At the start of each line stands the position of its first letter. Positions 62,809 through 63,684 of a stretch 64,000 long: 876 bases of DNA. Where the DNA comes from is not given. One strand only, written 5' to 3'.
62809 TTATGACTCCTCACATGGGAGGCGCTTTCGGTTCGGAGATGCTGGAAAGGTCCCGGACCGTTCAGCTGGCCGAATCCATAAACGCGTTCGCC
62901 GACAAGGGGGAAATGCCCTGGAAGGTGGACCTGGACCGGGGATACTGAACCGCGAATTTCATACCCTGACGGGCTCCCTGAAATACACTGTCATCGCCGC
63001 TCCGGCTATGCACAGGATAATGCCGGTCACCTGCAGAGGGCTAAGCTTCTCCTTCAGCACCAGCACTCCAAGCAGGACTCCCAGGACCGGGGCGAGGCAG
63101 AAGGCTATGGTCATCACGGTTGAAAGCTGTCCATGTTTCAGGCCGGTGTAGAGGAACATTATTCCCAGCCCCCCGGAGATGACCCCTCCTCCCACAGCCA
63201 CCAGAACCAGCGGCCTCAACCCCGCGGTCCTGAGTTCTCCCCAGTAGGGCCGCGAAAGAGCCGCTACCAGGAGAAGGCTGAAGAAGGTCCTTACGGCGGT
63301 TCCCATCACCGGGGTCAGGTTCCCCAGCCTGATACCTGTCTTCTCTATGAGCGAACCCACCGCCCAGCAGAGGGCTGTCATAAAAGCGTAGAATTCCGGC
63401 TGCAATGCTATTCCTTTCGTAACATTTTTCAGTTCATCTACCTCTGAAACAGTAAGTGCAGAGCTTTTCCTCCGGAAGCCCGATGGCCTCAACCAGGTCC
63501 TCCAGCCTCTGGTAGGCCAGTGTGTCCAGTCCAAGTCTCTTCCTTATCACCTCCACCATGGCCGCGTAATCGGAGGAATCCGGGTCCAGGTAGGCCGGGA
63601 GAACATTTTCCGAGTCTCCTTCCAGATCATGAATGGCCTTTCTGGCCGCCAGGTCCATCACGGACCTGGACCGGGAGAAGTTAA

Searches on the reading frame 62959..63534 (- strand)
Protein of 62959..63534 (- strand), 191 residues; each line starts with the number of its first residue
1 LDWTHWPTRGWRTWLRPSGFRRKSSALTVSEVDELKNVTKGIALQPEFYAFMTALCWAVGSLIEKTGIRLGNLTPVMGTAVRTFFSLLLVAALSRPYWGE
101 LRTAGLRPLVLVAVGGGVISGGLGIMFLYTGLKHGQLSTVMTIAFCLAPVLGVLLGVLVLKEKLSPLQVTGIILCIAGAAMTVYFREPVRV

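Call 14: search_protein_families(library=pfam, proteins=[window:62959-63534:-], max_evalue=0.1)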
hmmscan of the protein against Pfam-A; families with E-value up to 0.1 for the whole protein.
window:62959-63534:- (191 aa): 3 families
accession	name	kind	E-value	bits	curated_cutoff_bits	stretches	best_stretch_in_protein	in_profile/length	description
PF00892.27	EamA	-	4.2e-17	63.1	28.2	1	48-183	5-134/135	EamA-like transporter family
PF10639.15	TMEM234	-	0.0031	18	30.1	1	125-182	55-112/113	Putative transmembrane family 234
PF05653.20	Mg_trans_NIPA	-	0.025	14.2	26.2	1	145-185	82-122/295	Magnesium transporter NIPA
